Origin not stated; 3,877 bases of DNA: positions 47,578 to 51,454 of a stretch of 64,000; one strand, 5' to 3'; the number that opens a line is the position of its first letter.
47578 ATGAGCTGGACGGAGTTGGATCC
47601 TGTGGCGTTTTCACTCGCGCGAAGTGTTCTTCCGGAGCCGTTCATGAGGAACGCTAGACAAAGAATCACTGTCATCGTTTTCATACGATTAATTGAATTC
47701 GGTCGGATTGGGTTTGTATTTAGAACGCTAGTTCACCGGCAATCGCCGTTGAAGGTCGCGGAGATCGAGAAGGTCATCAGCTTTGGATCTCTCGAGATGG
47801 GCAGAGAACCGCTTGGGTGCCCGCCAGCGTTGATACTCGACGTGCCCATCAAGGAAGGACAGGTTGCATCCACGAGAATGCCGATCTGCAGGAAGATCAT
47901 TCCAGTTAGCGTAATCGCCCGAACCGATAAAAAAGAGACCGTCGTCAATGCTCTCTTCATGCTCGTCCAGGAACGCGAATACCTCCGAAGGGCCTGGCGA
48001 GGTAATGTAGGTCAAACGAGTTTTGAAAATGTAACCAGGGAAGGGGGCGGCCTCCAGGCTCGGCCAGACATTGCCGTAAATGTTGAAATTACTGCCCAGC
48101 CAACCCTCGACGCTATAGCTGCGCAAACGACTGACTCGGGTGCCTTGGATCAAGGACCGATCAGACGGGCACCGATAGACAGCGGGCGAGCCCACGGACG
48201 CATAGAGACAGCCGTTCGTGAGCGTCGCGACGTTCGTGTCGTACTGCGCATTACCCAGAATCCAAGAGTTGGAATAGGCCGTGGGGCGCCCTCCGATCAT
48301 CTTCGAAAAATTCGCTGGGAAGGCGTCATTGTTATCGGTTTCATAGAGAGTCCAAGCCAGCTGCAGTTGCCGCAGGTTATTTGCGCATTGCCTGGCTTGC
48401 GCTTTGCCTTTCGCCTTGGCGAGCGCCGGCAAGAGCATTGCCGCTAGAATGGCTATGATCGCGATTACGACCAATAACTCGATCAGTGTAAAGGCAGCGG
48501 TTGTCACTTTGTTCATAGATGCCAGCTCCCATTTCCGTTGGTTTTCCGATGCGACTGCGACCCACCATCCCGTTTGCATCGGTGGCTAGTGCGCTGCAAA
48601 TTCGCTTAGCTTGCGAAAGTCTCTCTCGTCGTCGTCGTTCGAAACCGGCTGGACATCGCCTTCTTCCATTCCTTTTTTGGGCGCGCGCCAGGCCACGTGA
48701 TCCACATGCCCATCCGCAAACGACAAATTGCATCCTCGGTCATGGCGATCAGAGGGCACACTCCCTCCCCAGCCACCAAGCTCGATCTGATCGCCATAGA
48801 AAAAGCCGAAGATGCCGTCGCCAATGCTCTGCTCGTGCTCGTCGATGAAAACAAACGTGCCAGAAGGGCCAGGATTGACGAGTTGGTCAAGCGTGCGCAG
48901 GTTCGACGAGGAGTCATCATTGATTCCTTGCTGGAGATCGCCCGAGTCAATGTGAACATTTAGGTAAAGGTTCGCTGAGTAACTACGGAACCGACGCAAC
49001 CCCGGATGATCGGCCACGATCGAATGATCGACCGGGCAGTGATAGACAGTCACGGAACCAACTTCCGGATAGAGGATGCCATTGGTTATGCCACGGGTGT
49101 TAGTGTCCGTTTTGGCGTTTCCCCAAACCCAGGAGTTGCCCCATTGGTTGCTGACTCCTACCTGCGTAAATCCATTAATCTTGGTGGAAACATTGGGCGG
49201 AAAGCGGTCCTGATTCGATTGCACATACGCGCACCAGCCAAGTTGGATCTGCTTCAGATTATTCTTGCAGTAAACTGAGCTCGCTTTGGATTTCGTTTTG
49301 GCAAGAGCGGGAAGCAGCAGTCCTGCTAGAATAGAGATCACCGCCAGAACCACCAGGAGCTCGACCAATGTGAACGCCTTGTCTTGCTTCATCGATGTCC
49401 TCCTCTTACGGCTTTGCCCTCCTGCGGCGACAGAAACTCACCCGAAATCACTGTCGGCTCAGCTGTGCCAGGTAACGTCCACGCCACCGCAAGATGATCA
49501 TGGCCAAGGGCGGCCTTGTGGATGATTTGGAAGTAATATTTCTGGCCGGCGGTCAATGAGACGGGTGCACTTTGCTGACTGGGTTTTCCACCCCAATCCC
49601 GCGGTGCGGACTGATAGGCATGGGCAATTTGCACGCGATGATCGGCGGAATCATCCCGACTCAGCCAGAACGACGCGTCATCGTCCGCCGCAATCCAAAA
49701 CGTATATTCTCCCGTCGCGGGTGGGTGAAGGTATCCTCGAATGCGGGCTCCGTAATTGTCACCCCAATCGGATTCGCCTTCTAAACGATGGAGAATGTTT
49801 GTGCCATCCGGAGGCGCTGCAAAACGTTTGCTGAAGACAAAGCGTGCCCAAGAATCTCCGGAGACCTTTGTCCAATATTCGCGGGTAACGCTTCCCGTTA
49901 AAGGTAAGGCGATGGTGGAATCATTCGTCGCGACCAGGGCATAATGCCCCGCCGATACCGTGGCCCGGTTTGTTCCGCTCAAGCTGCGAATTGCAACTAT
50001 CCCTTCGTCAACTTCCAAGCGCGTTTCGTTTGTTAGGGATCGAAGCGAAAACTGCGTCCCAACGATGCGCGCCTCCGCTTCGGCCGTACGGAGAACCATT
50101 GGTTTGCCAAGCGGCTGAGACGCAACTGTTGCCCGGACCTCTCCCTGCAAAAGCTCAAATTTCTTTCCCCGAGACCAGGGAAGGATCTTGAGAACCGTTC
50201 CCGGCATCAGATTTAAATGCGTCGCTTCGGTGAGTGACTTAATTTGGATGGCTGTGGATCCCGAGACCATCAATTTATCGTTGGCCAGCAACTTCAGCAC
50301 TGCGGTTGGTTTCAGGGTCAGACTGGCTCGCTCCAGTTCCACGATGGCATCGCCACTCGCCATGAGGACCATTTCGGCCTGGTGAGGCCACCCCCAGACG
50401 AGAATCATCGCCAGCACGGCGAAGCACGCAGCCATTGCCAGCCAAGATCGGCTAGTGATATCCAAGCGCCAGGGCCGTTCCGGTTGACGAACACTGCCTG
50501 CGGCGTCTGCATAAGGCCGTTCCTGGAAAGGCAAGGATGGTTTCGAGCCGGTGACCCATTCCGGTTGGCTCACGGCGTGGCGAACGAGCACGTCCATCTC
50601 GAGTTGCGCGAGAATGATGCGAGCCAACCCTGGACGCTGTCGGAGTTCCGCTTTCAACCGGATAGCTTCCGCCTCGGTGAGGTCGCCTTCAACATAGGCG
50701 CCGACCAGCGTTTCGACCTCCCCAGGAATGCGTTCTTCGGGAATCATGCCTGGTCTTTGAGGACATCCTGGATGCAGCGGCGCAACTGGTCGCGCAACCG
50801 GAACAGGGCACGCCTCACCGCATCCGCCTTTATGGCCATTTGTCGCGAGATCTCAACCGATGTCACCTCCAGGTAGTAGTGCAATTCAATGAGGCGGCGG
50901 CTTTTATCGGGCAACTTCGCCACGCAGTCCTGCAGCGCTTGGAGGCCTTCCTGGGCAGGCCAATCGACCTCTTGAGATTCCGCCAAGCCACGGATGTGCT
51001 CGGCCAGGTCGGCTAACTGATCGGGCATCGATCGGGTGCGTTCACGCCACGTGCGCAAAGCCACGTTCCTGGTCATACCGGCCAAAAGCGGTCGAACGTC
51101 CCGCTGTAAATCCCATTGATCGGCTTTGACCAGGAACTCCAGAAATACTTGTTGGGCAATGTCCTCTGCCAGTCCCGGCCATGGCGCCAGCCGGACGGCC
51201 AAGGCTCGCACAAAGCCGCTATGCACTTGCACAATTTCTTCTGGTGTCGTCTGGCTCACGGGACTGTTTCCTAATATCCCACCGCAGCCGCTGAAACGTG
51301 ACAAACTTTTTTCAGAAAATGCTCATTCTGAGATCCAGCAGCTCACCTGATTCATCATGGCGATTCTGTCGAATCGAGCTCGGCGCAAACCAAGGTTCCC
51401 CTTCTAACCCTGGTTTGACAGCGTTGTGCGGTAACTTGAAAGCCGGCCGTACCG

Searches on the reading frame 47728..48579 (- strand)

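Call 17: search_protein_families(library=pfam, max_evalue=0.001, proteins=[window:47728-48579:-])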
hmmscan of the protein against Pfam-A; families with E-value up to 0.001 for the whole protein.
window:47728-48579:- (283 aa): 2 families
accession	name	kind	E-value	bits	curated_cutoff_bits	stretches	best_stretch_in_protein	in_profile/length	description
PF07596.16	SBP_bac_10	-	3.9e-06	27.6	23.3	0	59-108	6-54/268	Protein of unknown function (DUF1559)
PF07963.17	N_methyl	-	2.1e-05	24.3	21.2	1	28-50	5-27/27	Prokaryotic N-terminal methylation motif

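Call 50: search_protein_families(library=ncbifam, max_evalue=0.01, proteins=[window:47728-48579:-])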
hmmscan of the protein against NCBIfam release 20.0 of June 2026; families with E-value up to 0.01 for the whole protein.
window:47728-48579:- (283 aa): 13 families
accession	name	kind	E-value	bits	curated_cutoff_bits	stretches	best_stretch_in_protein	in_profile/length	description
TIGR01710.1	typeII_sec_gspG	equivalog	2.1e-09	37.5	88.85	1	29-89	2-61/134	type II secretion system major pseudopilin GspG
NF040999.1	pilin_ComGC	equivalog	6.1e-09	36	75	1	28-86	2-60/84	competence type IV pilus major pilin ComGC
NF041775.1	typeIV_PilA_Myxo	equivalog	6e-08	32.9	400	1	28-136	11-121/214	type IV pilin protein PilA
TIGR01708.2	typeII_sec_gspH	equivalog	9.4e-08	32.2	80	1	30-70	4-44/169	type II secretion system minor pseudopilin GspH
NF041013.1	T4P_ComGE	equivalog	5.3e-07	29.7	49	1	29-84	5-61/83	competence type IV pilus minor pilin ComGE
NF007862.0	PRK10574.1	equivalog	5.3e-06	26.6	138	1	28-60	5-37/145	prepilin peptidase-dependent pilin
TIGR02532.1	IV_pilin_GFxxxE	domain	1.9e-05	24.3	16.3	1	28-50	2-24/24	prepilin-type N-terminal cleavage/methylation domain-containing protein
TIGR01711.1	gspJ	equivalog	8.1e-05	22.5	64.85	1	29-90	2-64/192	type II secretion system minor pseudopilin GspJ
TIGR02596.1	TIGR02596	subfamily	0.0003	20.9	70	1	30-69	1-44/196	Verru_Chthon cassette protein D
TIGR01707.1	gspI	equivalog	0.0015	19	44.35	1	30-76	2-42/101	type II secretion system minor pseudopilin GspI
NF040982.1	ComGD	equivalog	0.0016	18.8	70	1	28-71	2-45/139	competence type IV pilus minor pilin ComGD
NF007800.0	PRK10506.1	equivalog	0.0021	17.9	158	1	27-72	8-53/163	prepilin peptidase-dependent protein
TIGR04294.2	pre_pil_HX9DG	domain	0.0092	15.8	19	0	232-248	3-19/22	H-X9-DG-CTERM domain-containing protein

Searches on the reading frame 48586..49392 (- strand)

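Call 17: search_protein_families(library=pfam, max_evalue=0.001, proteins=[window:48586-49392:-])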
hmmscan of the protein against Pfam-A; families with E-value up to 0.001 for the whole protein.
window:48586-49392:- (268 aa): 1 family
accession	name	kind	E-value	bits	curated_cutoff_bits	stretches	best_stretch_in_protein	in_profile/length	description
PF07963.17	N_methyl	-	4.6e-08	32.8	21.2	1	1-27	1-27/27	Prokaryotic N-terminal methylation motif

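Call 50: search_protein_families(library=ncbifam, max_evalue=0.01, proteins=[window:48586-49392:-])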
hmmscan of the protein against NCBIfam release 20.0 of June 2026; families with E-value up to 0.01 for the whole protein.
window:48586-49392:- (268 aa): 12 families
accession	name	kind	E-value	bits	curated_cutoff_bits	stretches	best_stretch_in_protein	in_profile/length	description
NF040999.1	pilin_ComGC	equivalog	1.3e-08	34.9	75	1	5-56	2-53/84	competence type IV pilus major pilin ComGC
TIGR02532.1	IV_pilin_GFxxxE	domain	9.9e-07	28.4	16.3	1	5-26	2-23/24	prepilin-type N-terminal cleavage/methylation domain-containing protein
TIGR01710.1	typeII_sec_gspG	equivalog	1.7e-06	28.1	88.85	1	6-52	2-48/134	type II secretion system major pseudopilin GspG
NF041775.1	typeIV_PilA_Myxo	equivalog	2e-06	27.9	400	1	4-65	10-70/214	type IV pilin protein PilA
NF041013.1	T4P_ComGE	equivalog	2.9e-06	27.3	49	1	3-34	2-33/83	competence type IV pilus minor pilin ComGE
NF007862.0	PRK10574.1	equivalog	2.9e-05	24.2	138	1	1-37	1-37/145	prepilin peptidase-dependent pilin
TIGR01708.2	typeII_sec_gspH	equivalog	0.00024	21.1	80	1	7-35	4-32/169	type II secretion system minor pseudopilin GspH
NF040982.1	ComGD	equivalog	0.00075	19.9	70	1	5-38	2-35/139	competence type IV pilus minor pilin ComGD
NF041002.1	pilin_ComGF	equivalog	0.00093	19.4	80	1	5-35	2-32/139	competence type IV pilus minor pilin ComGF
TIGR02596.1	TIGR02596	subfamily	0.0025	17.9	70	1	7-29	1-23/196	Verru_Chthon cassette protein D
TIGR04294.2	pre_pil_HX9DG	domain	0.0091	15.8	19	0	214-230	2-18/22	H-X9-DG-CTERM domain-containing protein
TIGR02599.1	TIGR02599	subfamily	0.0094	15.2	256.5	0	6-38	1-33/361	Verru_Chthon cassette protein C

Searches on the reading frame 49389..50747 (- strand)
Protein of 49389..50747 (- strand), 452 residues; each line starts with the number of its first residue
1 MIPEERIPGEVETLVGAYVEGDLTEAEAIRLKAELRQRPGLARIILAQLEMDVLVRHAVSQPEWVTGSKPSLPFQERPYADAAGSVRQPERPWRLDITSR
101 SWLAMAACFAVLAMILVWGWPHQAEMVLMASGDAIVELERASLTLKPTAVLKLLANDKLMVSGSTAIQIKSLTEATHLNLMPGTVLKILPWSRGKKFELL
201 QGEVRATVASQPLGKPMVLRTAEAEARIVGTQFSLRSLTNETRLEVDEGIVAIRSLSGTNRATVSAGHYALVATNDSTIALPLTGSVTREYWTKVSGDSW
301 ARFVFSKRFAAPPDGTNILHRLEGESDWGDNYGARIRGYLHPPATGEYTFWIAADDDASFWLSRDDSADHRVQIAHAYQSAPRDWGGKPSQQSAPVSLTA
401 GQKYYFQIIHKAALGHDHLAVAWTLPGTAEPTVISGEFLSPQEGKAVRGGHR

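Call 17: search_protein_families(library=pfam, max_evalue=0.001, proteins=[window:49389-50747:-])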
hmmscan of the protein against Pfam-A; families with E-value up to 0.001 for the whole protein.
window:49389-50747:- (452 aa): 3 families
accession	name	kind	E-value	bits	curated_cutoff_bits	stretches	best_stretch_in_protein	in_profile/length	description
PF07691.17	PA14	-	9.8e-15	55.1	24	1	314-434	28-144/147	PA14 domain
PF04773.18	FecR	-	4.4e-09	37.1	24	1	170-251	13-96/97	FecR protein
PF10528.15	GLEYA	-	6.8e-09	36.4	26.2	1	334-417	3-83/91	GLEYA domain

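Call 50: search_protein_families(library=ncbifam, max_evalue=0.01, proteins=[window:49389-50747:-])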
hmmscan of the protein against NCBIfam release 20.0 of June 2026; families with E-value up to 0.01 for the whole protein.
window:49389-50747:- (452 aa): 2 families
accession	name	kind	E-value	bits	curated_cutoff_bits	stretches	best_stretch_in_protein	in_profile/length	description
NF007296.1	PRK09774.1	equivalog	1.1e-07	31.3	385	1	166-275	113-223/313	ferric citrate uptake sigma factor regulator FecR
NF052375.1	antisigma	equivalog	0.00056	20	100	1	14-123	1-108/217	anti-sigma factor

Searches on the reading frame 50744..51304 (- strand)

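Call 17: search_protein_families(library=pfam, max_evalue=0.001, proteins=[window:50744-51304:-])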
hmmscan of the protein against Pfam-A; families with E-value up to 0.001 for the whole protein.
window:50744-51304:- (186 aa): 3 families
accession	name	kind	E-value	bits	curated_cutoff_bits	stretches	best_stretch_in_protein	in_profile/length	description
PF08281.18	Sigma70_r4_2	-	2.6e-10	40.2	25.7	1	122-174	2-54/54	Sigma-70, region 4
PF04542.20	Sigma70_r2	-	1.5e-07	31.5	24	1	25-91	2-70/71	Sigma-70 region 2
PF04545.22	Sigma70_r4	-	9.3e-06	25.5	24.1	1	129-175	3-49/50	Sigma-70, region 4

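Call 50: search_protein_families(library=ncbifam, max_evalue=0.01, proteins=[window:50744-51304:-])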
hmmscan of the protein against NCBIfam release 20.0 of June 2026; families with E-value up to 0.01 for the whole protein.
window:50744-51304:- (186 aa): 71 families (the best 25 are shown)
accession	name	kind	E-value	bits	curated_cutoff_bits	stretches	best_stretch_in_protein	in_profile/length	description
TIGR02989.1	Sig-70_gvs1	subfamily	2.4e-26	92.6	124.55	1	23-178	5-158/158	RNA polymerase sigma-70 factor, Rhodopirellula/Verrucomicrobium family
NF058625.1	sigma_PG0214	equivalog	4.1e-20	72.2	130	1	34-180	19-163/170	GFO_1088 family ECF-type sigma factor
TIGR02937.1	sigma70-ECF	superfamily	3.6e-19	69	42.9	1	22-177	4-164/165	sigma-70 family RNA polymerase sigma factor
NF009168.0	PRK12515.1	subfamily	4.2e-16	59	236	1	34-179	37-180/189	RNA polymerase sigma factor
NF009172.0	PRK12519.1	subfamily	1.6e-14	53.9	222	1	27-177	37-192/194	RNA polymerase sigma factor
TIGR02985.1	Sig70_bacteroi1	subfamily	8.5e-14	52.1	126.4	1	32-175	14-159/162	RNA polymerase sigma-70 factor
NF004113.0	PRK05602.1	equivalog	4e-13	49.5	208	1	23-180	49-203/211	RNA polymerase sigma factor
TIGR02950.1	SigM_subfam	subfamily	1.3e-12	47.9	147.95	1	22-177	3-157/159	RNA polymerase sigma factor, SigM family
NF007223.0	PRK09641.1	equivalog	3.6e-11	43.2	209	1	22-180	21-186/187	RNA polymerase sigma factor SigW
TIGR02948.1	SigW_bacill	equivalog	7.4e-11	42.5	243.1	1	23-181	22-187/187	RNA polymerase sigma factor SigW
TIGR02943.1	Sig70_famx1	hypoth_equivalog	1.4e-10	41.3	162.2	1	119-180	120-181/188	RNA polymerase sigma-70 factor, TIGR02943 family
NF009165.0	PRK12512.1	equivalog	7.8e-10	38.6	198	1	32-174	35-175/184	RNA polymerase sigma factor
NF006930.0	PRK09415.1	subfamily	9.3e-10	38.6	198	1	45-179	42-176/179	RNA polymerase factor sigma C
TIGR02983.1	SigE-fam_strep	subfamily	9.6e-10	38.6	141.55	1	22-177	9-157/162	SigE family RNA polymerase sigma factor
NF007228.0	PRK09646.1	subfamily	1.1e-09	38.3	226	1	28-176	39-185/194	ECF RNA polymerase sigma factor SigK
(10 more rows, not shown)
